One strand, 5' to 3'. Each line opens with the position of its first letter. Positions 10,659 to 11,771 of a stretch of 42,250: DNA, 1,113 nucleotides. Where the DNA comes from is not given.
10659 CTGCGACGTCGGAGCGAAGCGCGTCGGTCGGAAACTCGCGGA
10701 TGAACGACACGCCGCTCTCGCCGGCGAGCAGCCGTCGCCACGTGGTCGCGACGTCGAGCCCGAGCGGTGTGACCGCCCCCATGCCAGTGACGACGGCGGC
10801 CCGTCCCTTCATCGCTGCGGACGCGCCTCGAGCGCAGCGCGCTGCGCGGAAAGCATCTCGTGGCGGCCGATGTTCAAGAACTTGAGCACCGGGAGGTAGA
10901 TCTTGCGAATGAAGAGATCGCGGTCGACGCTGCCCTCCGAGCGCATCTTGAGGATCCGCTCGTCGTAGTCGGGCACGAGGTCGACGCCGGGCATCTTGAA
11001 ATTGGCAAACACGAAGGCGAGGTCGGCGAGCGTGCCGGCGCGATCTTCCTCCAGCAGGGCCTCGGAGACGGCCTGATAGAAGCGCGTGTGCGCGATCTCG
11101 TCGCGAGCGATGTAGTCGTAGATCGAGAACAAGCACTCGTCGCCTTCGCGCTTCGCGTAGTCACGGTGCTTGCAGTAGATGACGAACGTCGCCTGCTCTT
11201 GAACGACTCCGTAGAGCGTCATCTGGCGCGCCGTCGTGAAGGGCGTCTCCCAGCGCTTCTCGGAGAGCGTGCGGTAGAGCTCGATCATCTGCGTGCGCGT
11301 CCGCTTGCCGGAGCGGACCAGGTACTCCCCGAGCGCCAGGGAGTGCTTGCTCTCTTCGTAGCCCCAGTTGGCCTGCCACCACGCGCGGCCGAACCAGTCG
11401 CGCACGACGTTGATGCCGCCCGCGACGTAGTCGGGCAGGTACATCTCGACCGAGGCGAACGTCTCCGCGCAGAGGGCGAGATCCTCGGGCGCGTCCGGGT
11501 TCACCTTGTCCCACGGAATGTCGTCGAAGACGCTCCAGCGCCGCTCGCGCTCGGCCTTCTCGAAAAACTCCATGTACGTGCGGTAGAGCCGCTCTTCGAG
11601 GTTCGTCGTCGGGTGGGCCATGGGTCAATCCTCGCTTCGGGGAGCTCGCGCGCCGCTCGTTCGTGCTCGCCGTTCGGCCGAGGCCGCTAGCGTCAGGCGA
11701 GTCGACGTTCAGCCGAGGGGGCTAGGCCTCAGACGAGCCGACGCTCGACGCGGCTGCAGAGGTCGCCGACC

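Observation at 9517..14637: FAAL / CMAS methyltransferase / ACP / soluble di-iron acyl-ACP desaturase / ketosynthase: a mycolate-tailoring-like enzyme set packed as one cassette in a myxobacterium-like genome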

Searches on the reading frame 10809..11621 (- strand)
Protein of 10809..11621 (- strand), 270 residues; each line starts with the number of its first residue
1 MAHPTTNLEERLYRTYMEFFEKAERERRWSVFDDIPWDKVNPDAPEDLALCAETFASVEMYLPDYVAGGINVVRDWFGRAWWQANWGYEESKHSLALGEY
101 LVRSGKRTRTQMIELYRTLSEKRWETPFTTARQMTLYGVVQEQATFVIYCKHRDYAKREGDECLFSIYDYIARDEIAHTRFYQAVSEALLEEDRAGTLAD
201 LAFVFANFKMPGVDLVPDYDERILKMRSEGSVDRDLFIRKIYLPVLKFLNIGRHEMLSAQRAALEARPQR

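Call 5: search_protein_families(library=pfam, proteins=[window:10809-11621:-], max_evalue=0.01)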
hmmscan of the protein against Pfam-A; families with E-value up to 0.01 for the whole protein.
window:10809-11621:- (270 aa): 2 families
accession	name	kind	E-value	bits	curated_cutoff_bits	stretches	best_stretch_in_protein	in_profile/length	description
PF03405.20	FA_desaturase_2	-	1.5e-18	67.1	22.7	1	80-249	99-270/325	Fatty acid desaturase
PF00210.30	Ferritin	-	0.00038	20.8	24.5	1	89-185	43-135/142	Ferritin-like domain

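Call 6: search_protein_families(library=ncbifam, proteins=[window:10809-11621:-], max_evalue=0.01)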
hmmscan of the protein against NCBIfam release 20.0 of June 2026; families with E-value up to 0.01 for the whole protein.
window:10809-11621:- (270 aa): 0 families

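Call 7: search_solved_structures(query=window:10809-11621:-, max_evalue=1, show_alignments=2)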
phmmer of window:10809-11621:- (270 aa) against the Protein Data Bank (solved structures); distinct sequences matched with E-value up to 1: 10.
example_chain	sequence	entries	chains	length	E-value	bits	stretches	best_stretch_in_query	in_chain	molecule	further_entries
1afr_A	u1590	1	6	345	3.9e-10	42.9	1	70-255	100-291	DELTA9 STEAROYL-ACYL CARRIER PROTEIN DESATURASE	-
1oq4_A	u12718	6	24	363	4.4e-10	42.7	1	70-255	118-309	Acyl-[acyl-carrier protein] desaturase | ACYL-[ACYL-CARRIER-PROTEIN] DESATURASE, CHLOROPLASTIC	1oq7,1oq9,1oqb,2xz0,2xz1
4v0j_A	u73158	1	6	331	5.7e-10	42.4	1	80-255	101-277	ACYL-[ACYL-CARRIER-PROTEIN] DESATURASE, CHLOROPLASTIC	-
2j2f_A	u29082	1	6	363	3.1e-09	40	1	70-255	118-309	ACYL-[ACYL-CARRIER-PROTEIN] DESATURASE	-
1za0_A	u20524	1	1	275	3.4e-09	39.9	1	72-224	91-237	POSSIBLE ACYL-[ACYL-CARRIER PROTEIN] DESATURASE DESA2 (ACYL-[ACP] DESATURASE) (STEAROYL-AC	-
2uw1_A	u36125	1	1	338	1.2e-07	34.8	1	80-248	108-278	PLASTID DELTA4 MULTIFUNCTIONAL ACYL-ACYL CARRIER PROTEIN DESATURASE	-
2uw1_B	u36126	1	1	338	1.9e-07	34.1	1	80-228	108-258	PLASTID DELTA4 MULTIFUNCTIONAL ACYL-ACYL CARRIER PROTEIN DESATURASE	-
7pp7_A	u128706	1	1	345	5.2e-07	32.7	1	43-213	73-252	Acyl-[acyl-carrier-protein] 6-desaturase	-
7t63_A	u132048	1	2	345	8.8e-06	28.7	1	59-212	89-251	DESATURASE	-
9qt5_Q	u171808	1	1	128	0.11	15.3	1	132-207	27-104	Large ribosomal subunit protein bL20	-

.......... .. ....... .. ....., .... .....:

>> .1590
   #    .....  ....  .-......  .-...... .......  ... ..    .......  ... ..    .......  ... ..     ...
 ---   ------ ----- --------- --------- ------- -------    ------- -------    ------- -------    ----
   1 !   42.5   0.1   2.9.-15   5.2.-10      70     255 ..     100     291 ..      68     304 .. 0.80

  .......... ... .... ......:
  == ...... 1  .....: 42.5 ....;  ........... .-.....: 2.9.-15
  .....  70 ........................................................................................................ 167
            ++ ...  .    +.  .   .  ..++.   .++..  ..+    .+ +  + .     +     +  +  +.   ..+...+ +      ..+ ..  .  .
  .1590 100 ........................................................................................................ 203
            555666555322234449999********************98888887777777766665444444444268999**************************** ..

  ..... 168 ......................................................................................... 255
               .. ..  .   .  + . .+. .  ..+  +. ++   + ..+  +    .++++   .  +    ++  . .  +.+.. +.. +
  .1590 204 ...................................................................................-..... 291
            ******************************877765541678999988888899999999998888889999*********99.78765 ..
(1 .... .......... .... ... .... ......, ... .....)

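Call 9: find_homologous_proteins(query=window:10809-11621:-, max_evalue=0.00001)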
Query window:10809-11621:- (270 aa): 2203 proteins with E <= 0.00001 among 3269 candidates; the best 120 are listed.
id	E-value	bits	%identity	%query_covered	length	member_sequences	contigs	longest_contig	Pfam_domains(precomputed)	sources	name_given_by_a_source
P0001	4.1e-180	615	99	100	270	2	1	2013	PF03405.21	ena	-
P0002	2.2e-157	541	87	100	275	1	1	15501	PF03405.21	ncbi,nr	ncbi:MAG: acyl-ACP desaturase [Myxococcales bacterium]|nr:acyl-ACP desaturase [Myxococcales bacteriu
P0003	2.1e-149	514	82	100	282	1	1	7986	PF03405.21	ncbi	-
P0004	5.5e-148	510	81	100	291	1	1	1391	PF03405.21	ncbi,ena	-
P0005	2.0e-147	508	81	100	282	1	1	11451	PF03405.21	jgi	jgi:acyl-[acyl-carrier-protein] desaturase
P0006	2.1e-147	508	80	100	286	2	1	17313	PF03405.21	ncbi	-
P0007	4.5e-146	504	80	100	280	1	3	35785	PF03405.21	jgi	jgi:acyl-[acyl-carrier-protein] desaturase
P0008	2.6e-145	501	81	98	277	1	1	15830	PF03405.21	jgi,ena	-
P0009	8.1e-145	499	78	100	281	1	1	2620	PF03405.21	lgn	-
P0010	1.4e-144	499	82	96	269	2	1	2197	PF03405.21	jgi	jgi:acyl-[acyl-carrier-protein] desaturase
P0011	4.7e-144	497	81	97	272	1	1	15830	PF03405.21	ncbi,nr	ncbi:MAG: acyl-ACP desaturase [Deltaproteobacteria bacterium]|nr:acyl-ACP desaturase [Deltaproteobac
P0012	8.8e-144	496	81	96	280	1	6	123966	PF03405.21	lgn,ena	-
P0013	3.6e-143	494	79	98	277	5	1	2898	PF03405.21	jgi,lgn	jgi:acyl-[acyl-carrier-protein] desaturase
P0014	8.1e-142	490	79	98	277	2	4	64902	PF03405.21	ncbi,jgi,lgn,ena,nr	ncbi:MAG: acyl-ACP desaturase [Deltaproteobacteria bacterium]|nr:acyl-ACP desaturase [Deltaproteobac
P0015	2.6e-141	488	80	98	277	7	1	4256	PF03405.21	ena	-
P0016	5.3e-141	487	78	98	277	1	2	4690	PF03405.21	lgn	-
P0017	3.5e-138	478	76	99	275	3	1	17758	PF03405.21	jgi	jgi:acyl-[acyl-carrier-protein] desaturase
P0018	1.0e-137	476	75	100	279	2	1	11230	PF03405.21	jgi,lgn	jgi:acyl-[acyl-carrier-protein] desaturase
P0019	5.5e-137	474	77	97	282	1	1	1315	PF03405.21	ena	-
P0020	6.3e-137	474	76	97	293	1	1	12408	PF03405.21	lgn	-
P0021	1.4e-136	472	71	100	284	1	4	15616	PF03405.21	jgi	jgi:acyl-[acyl-carrier-protein] desaturase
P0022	1.7e-136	472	76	96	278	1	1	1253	PF03405.21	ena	-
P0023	1.8e-136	472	75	97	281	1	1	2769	PF03405.21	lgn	-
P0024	1.9e-136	472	75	99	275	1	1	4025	PF03405.21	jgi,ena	-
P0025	3.1e-136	471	75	97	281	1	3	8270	PF03405.21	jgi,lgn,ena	jgi:acyl-[acyl-carrier protein] desaturase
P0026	3.7e-136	471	75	97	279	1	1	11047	PF03405.21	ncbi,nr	ncbi:MAG TPA: acyl-ACP desaturase [Polyangiaceae bacterium]|nr:acyl-ACP desaturase [Polyangiaceae ba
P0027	4.0e-136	471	75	97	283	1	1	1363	PF03405.21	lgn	-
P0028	5.6e-136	470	75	95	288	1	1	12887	PF03405.21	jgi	jgi:acyl-[acyl-carrier-protein] desaturase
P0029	1.1e-135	469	75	97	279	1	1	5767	PF03405.21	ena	-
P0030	1.5e-135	469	76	97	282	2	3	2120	PF03405.21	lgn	-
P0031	2.3e-135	468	75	97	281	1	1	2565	PF03405.21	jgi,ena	-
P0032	3.3e-135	468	74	97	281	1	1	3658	PF03405.21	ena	-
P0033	4.0e-135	468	76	96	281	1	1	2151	PF03405.21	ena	-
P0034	4.4e-135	467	75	97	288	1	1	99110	PF03405.21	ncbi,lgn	-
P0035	7.9e-135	467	77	97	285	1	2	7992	PF03405.21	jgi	jgi:acyl-[acyl-carrier-protein] desaturase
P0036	2.6e-134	465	75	99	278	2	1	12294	PF03405.21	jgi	jgi:acyl-[acyl-carrier-protein] desaturase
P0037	5.4e-133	461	76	97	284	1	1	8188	PF03405.21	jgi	-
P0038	1.3e-132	459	76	96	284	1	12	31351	PF03405.21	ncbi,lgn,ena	-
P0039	1.4e-132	459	75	97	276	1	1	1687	PF03405.21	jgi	jgi:acyl-[acyl-carrier-protein] desaturase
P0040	1.7e-132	459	76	96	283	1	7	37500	PF03405.21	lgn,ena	-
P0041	1.8e-132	459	75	97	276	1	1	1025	PF03405.21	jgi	jgi:acyl-[acyl-carrier-protein] desaturase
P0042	2.1e-132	459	76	96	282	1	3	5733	PF03405.21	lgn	-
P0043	3.3e-132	458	74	97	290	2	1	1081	PF03405.21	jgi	-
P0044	7.2e-132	457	72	98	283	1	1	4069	PF03405.21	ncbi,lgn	-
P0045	7.3e-132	457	76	96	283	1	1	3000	PF03405.21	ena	-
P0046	7.3e-132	457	74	97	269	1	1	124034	PF03405.21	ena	-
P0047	2.3e-131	455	76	94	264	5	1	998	PF03405.21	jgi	jgi:acyl-[acyl-carrier-protein] desaturase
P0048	4.0e-131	454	73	98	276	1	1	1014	PF03405.21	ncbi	-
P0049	4.2e-131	454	75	96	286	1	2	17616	PF03405.21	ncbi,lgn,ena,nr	ncbi:MAG TPA: acyl-ACP desaturase [Polyangiaceae bacterium]|nr:acyl-ACP desaturase [Polyangiaceae ba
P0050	1.3e-130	453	76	96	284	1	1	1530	PF03405.21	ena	-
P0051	1.9e-130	452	72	100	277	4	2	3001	PF03405.21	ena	-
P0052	2.9e-130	452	73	97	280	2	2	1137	PF03405.21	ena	-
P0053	3.0e-130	452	73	96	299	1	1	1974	PF03405.21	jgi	jgi:acyl-[acyl-carrier-protein] desaturase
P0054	4.4e-130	451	72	100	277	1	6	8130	PF03405.21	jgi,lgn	jgi:acyl-[acyl-carrier-protein] desaturase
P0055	2.4e-129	449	74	96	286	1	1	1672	PF03405.21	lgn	-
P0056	4.1e-129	448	73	98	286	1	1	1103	PF03405.21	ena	-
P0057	7.4e-129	447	74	94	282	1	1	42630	PF03405.21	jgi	jgi:acyl-[acyl-carrier-protein] desaturase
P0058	1.4e-128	446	73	99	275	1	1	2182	PF03405.21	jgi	-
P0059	2.7e-128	445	74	98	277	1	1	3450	PF03405.21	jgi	jgi:acyl-[acyl-carrier-protein] desaturase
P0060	3.2e-128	445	72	98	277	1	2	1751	PF03405.21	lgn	-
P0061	5.5e-128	444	72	98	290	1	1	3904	PF03405.21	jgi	jgi:acyl-[acyl-carrier-protein] desaturase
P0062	7.3e-128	444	72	98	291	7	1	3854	PF03405.21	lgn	-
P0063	8.9e-128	444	74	96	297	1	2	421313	PF03405.21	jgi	jgi:acyl-[acyl-carrier protein] desaturase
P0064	1.2e-127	443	73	98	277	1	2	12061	PF03405.21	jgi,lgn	jgi:acyl-[acyl-carrier-protein] desaturase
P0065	2.6e-127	442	71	98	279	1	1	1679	PF03405.21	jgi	jgi:acyl-[acyl-carrier-protein] desaturase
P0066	2.9e-127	442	73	97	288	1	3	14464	PF03405.21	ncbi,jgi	ncbi:MAG TPA: acyl-ACP desaturase [Byssovorax sp.]|jgi:acyl-[acyl-carrier-protein] desaturase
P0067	4.6e-127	441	73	98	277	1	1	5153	PF03405.21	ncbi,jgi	ncbi:MAG: acyl-ACP desaturase [Polyangiaceae bacterium]|jgi:acyl-[acyl-carrier-protein] desaturase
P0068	5.7e-127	441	77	90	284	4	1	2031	PF03405.21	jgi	-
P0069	7.4e-127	440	73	97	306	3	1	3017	PF03405.21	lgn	-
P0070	7.5e-127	440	73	98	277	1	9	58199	PF03405.21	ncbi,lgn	-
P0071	1.6e-126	439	72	96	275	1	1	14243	PF03405.21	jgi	jgi:acyl-[acyl-carrier-protein] desaturase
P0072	3.3e-126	438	71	98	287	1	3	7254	PF03405.21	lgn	-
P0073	4.8e-126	438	71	98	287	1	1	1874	PF03405.21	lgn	-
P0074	5.6e-126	438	72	97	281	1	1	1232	PF03405.21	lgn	-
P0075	8.5e-126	437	71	98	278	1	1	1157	PF03405.21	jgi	jgi:acyl-[acyl-carrier-protein] desaturase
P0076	9.6e-126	437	70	98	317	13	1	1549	PF03405.21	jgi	jgi:acyl-[acyl-carrier-protein] desaturase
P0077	1.6e-125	436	71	97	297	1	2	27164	PF03405.21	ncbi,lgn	-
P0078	1.7e-125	436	72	95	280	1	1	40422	PF03405.21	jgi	jgi:acyl-[acyl-carrier-protein] desaturase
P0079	1.8e-125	436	70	99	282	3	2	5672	PF03405.21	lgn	-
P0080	1.8e-125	436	72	95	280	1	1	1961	PF03405.21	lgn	-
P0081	2.6e-125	435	72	97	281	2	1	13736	PF03405.21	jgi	jgi:acyl-[acyl-carrier-protein] desaturase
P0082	3.1e-125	435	70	99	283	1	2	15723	PF03405.21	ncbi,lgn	-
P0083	4.2e-125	435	71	98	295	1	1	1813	PF03405.21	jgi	-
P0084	4.4e-125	435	71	97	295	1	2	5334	PF03405.21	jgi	jgi:acyl-[acyl-carrier-protein] desaturase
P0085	5.3e-125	434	71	96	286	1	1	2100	PF03405.21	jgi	-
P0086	5.5e-125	434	71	98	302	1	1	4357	PF03405.21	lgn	-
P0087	5.8e-125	434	71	96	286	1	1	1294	PF03405.21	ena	-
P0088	6.3e-125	434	72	97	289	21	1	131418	PF03405.21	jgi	jgi:acyl-[acyl-carrier-protein] desaturase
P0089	7.7e-125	434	70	97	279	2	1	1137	PF03405.21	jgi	jgi:acyl-[acyl-carrier-protein] desaturase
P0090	7.9e-125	434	71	98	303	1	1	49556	PF03405.21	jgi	jgi:acyl-[acyl-carrier-protein] desaturase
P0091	8.1e-125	434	71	98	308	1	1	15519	PF03405.21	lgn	-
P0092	8.7e-125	434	72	96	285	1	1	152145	PF03405.21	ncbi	ncbi:MAG: acyl-ACP desaturase [Polyangiaceae bacterium]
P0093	9.8e-125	434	71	97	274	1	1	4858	PF03405.21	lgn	-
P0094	1.0e-124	433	71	98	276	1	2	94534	PF03405.21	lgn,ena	-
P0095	1.3e-124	433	69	98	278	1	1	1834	PF03405.21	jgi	jgi:acyl-[acyl-carrier-protein] desaturase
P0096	1.4e-124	433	71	97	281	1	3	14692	PF03405.21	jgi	jgi:acyl-[acyl-carrier-protein] desaturase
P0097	1.5e-124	433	70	98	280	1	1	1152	PF03405.21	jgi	jgi:acyl-[acyl-carrier-protein] desaturase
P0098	1.7e-124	433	71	97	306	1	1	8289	PF03405.21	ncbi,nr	ncbi:MAG TPA: acyl-ACP desaturase [Minicystis sp.]|nr:acyl-ACP desaturase [Minicystis sp.]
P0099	1.7e-124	433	70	98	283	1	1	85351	PF03405.21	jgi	jgi:acyl-[acyl-carrier-protein] desaturase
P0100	2.0e-124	433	70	98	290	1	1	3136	PF03405.21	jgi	jgi:acyl-[acyl-carrier-protein] desaturase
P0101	2.6e-124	432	70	98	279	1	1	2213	PF03405.21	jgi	jgi:acyl-[acyl-carrier-protein] desaturase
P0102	2.7e-124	432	71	97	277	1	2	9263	PF03405.21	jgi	-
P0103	2.7e-124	432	71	97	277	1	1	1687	PF03405.21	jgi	jgi:acyl-[acyl-carrier-protein] desaturase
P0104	2.9e-124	432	71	96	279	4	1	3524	PF03405.21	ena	-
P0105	3.3e-124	432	71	97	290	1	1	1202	PF03405.21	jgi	jgi:acyl-[acyl-carrier-protein] desaturase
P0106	3.6e-124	432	73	97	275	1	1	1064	PF03405.21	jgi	jgi:acyl-[acyl-carrier-protein] desaturase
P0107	4.1e-124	431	71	95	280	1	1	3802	PF03405.21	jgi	jgi:acyl-[acyl-carrier-protein] desaturase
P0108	4.2e-124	431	70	98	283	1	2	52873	PF03405.21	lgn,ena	-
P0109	4.6e-124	431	71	97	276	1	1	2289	PF03405.21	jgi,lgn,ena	-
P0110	4.9e-124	431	71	94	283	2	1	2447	PF03405.21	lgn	-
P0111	5.4e-124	431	71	97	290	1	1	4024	PF03405.21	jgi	jgi:acyl-[acyl-carrier-protein] desaturase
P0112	5.4e-124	431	71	95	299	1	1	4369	PF03405.21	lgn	-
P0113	5.6e-124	431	71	97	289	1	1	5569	PF03405.21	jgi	jgi:acyl-[acyl-carrier-protein] desaturase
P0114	5.9e-124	431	71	97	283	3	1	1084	PF03405.21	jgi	jgi:acyl-[acyl-carrier-protein] desaturase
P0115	6.0e-124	431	71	98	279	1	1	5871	PF03405.21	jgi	jgi:acyl-[acyl-carrier-protein] desaturase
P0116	1.1e-123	430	70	99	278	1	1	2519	PF03405.21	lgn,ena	-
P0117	1.2e-123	430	71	97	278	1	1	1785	PF03405.21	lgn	-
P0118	1.2e-123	430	71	97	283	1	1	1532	PF03405.21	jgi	jgi:acyl-[acyl-carrier protein] desaturase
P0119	1.7e-123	429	71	98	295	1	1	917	PF03405.21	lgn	-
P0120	2.1e-123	429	71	97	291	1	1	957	PF03405.21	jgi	jgi:acyl-[acyl-carrier-protein] desaturase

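Call 11: find_related_loci(query=A1, collection=genome_contigs, flank=10000)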
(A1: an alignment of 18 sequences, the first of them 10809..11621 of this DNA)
Query A1 (270 aa) in genome_contigs; peptide patterns used: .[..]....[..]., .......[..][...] (x = any residue, [..] = any of these).
160 stretches matched a pattern; 115 encode a relative of the query (tblastn E <= 1e-3); the best 80 are kept; 80 distinct loci.
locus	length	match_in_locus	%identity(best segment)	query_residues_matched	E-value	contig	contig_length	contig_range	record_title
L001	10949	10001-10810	87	1-270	7e-161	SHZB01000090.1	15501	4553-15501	MAG: Myxococcales bacterium isolate Baikal-deep-G134 BACOMB-C18329, whole genome shotgun sequence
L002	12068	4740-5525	80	4-265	2e-146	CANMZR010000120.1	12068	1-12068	MAG: Polyangiaceae bacterium isolate ZH-3nov15-113 genome assembly, contig: ZH-3nov15-C7247, whole genome shotgun sequen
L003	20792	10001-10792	80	4-267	3e-145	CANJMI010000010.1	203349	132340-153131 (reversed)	MAG: Polyangiaceae bacterium isolate RH-23may17-336 genome assembly, contig: RH-23may17-C307, whole genome shotgun seque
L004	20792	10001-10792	79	4-267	4e-145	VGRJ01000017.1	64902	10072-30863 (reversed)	MAG: Deltaproteobacteria bacterium isolate K_DeepCast_35m_m2_009 K_DeepCast_35m_m2_009_Ga0194129_10000648, whole genome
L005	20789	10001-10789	75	8-270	4e-139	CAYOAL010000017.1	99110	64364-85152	MAG TPA_asm: uncultured Polyangiaceae bacterium isolate binchicken_co350_157 genome assembly, contig: NODE_299_length_99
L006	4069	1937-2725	72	7-270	7e-139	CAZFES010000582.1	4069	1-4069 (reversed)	MAG TPA_asm: uncultured Polyangiaceae bacterium isolate SRP193661_co2_177 genome assembly, contig: NODE_18100_length_406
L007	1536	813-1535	81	4-244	5e-147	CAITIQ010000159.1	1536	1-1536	MAG: uncultured delta proteobacterium isolate ErkenSummer_bin-6818 genome assembly, contig: bin-6818:159/673, whole geno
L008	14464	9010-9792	73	6-267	4e-131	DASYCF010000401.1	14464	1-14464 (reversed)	MAG TPA_asm: Byssovorax sp. isolate SMAG_U4926 k141_4097920, whole genome shotgun sequence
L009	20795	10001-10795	73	4-267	2e-130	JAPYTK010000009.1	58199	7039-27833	MAG: Polyangiaceae bacterium isolate PW6.metabat2.153 PW6_719_length_58199_cov_8.793667, whole genome shotgun sequence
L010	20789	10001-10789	70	6-269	8e-130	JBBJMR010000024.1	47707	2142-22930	MAG: Polyangiaceae bacterium isolate RUP_SRG_27 NODE_594_length_47707_cov_6.143876, whole genome shotgun sequence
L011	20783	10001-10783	72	6-267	5e-129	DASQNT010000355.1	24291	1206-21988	MAG TPA_asm: Polyangiaceae bacterium isolate SMAG_U10783 k141_210915, whole genome shotgun sequence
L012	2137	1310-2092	71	6-267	9e-137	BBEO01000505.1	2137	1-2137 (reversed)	Byssovorax cruenta JCM 12614 DNA, contig: JCM12614.contig00505, whole genome shotgun sequence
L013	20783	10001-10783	70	6-267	3e-128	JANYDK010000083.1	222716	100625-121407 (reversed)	MAG: Deltaproteobacteria bacterium isolate 336R_metabinner_62 336R_k141_1927006, whole genome shotgun sequence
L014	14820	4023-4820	70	4-269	3e-128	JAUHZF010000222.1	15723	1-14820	MAG: Polyangia bacterium isolate 4_bin.22 NODE_2853_length_15723_cov_1.106502, whole genome shotgun sequence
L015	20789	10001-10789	72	8-270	4e-128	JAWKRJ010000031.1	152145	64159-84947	MAG: Polyangiaceae bacterium isolate BC1.186 BC1.186.fa-31, whole genome shotgun sequence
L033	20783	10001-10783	69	6-267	5e-124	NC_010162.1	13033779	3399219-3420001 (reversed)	Sorangium cellulosum So ce56, complete sequence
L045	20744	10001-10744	51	9-257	3e-81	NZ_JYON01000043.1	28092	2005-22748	Aliterella atlantica CENA595 contig_691, whole genome shotgun sequence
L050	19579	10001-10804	48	1-268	2e-79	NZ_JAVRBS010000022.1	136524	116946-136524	MAG: Nostoc sp. ChiVER01 contig_22, whole genome shotgun sequence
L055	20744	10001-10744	51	9-257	3e-78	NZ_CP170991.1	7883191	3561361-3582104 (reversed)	Nostoc sp. C117 chromosome, complete genome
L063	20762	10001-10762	46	7-261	6e-72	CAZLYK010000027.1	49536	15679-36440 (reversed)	MAG TPA_asm: uncultured Heliobacteriaceae bacterium isolate SRP173033_co3_4 genome assembly, contig: NODE_646_length_495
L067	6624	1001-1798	43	1-267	3e-69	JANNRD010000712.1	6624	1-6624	MAG: Acidobacteriota bacterium isolate SOY_31_metabat_379 SOY_31_k141_2578896, whole genome shotgun sequence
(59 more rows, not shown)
